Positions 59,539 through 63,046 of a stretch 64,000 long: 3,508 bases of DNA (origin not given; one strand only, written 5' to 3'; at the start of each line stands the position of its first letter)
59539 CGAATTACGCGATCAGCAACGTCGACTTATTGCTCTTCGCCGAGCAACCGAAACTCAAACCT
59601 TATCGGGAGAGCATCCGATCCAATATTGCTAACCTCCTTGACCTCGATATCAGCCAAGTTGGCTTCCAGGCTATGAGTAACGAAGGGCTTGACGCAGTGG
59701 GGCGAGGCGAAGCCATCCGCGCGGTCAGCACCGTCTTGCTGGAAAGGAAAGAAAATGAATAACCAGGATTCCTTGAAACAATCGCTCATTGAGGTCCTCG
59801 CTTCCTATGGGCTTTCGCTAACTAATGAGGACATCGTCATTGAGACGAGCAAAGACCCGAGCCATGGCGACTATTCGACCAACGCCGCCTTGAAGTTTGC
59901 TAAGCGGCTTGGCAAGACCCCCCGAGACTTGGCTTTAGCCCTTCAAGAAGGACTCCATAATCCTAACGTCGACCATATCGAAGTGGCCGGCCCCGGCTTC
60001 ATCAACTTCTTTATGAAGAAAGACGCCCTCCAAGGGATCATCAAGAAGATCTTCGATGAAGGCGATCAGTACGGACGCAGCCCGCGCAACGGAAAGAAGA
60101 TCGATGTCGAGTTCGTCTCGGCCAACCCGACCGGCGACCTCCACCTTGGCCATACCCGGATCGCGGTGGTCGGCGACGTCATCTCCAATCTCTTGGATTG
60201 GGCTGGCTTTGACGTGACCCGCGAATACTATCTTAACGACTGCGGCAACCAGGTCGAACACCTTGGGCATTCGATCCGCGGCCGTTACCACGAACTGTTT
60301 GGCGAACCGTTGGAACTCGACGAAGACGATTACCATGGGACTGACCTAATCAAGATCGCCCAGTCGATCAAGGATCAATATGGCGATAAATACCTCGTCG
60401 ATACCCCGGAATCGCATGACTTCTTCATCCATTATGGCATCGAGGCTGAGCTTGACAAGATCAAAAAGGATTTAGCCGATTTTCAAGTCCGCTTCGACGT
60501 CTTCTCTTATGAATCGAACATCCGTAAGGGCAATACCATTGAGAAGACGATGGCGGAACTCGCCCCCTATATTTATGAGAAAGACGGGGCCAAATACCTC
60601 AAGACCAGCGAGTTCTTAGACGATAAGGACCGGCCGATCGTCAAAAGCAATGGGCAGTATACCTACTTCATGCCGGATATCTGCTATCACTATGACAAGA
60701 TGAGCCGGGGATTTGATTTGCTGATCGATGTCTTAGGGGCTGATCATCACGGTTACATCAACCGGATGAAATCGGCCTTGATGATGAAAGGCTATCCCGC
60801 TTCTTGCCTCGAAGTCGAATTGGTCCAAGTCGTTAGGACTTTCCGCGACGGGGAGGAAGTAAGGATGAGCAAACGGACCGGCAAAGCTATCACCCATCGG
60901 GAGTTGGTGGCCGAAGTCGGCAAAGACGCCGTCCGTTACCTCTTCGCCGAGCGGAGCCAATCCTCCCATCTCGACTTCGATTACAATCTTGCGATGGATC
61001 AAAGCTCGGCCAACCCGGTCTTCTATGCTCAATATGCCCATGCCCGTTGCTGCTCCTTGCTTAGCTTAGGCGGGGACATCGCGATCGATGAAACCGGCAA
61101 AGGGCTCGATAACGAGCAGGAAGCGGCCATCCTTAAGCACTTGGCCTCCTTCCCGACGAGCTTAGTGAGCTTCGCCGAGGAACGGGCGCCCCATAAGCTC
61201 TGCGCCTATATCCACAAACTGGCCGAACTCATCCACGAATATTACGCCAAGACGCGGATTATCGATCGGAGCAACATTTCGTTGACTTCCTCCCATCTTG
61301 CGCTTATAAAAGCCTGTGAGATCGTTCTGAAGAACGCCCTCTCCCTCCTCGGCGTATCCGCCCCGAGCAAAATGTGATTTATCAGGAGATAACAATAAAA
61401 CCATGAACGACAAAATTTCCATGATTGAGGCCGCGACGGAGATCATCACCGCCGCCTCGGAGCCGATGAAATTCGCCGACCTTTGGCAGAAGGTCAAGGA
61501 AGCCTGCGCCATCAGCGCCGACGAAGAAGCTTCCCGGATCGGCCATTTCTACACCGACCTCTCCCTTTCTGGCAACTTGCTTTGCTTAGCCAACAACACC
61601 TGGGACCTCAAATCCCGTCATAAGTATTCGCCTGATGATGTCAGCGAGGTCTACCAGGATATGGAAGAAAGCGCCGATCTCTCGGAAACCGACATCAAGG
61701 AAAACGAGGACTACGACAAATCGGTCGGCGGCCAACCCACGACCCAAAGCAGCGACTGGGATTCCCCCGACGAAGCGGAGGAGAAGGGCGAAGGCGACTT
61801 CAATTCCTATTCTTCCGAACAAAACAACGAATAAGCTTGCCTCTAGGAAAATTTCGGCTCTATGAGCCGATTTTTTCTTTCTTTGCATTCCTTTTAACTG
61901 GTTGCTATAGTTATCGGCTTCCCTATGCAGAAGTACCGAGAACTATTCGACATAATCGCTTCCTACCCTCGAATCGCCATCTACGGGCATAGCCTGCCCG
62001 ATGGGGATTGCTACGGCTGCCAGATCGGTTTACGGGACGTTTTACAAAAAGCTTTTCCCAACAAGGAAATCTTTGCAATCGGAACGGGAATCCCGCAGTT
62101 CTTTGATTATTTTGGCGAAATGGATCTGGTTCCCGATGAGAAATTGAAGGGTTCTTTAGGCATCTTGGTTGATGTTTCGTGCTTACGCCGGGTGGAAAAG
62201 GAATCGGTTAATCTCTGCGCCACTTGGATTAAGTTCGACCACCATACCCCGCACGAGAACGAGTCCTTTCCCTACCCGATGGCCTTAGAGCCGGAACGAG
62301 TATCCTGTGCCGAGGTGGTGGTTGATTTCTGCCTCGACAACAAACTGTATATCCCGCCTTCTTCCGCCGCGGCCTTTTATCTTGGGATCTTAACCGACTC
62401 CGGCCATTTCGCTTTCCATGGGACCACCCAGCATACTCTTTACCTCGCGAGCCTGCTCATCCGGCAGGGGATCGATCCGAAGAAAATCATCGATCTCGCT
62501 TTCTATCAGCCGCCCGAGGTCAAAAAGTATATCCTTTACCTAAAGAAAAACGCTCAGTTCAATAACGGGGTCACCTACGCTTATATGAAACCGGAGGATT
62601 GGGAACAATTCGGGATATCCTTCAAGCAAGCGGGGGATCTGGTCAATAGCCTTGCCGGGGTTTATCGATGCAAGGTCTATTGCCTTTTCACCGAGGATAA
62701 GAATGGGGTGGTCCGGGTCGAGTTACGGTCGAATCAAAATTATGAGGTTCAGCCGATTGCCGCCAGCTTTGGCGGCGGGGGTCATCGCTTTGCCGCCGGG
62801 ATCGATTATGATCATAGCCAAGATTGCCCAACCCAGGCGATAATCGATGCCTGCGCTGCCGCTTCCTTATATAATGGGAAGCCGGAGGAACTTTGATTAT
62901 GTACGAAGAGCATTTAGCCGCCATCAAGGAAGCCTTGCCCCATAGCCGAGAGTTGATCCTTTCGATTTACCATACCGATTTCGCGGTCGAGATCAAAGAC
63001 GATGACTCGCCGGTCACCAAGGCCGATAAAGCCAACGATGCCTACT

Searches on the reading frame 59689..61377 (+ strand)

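Call 42: search_protein_families(library=pfam, proteins=[window:59689-61377:+])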
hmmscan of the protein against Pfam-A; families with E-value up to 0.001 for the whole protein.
window:59689-61377:+ (562 aa): 5 families
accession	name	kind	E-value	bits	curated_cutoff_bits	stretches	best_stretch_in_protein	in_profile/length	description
PF05746.21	DALR_1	-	9.6e-29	100.3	22.3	1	448-562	2-117/117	DALR anticodon binding domain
PF03485.21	Arg_tRNA_synt_N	-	1.4e-23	83.8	21.5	1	28-109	2-85/85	Arginyl tRNA synthetase N terminal domain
PF00750.26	tRNA-synt_1d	-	1.2e-19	70.9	23.3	1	119-429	3-316/349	tRNA synthetases class I (R), catalytic domain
PF01406.26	tRNA-synt_1e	-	8.3e-06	25.8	27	0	149-177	21-49/301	tRNA synthetases class I (C) catalytic domain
PF09334.17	tRNA-synt_1g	-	0.00082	18.7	20.1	0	385-442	320-376/391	tRNA synthetases class I (M)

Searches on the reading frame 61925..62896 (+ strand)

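Call 42: search_protein_families(library=pfam, proteins=[window:61925-62896:+])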
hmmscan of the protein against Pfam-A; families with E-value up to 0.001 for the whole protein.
window:61925-62896:+ (323 aa): 2 families
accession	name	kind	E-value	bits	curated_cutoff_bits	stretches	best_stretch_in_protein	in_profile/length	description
PF01368.27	DHH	-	1.6e-11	45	28.1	1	16-155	1-125/125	DHH family, N-terminal domain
PF02272.25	DHHA1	-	5e-10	40.2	25.9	1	214-294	2-82/102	DHHA1 domain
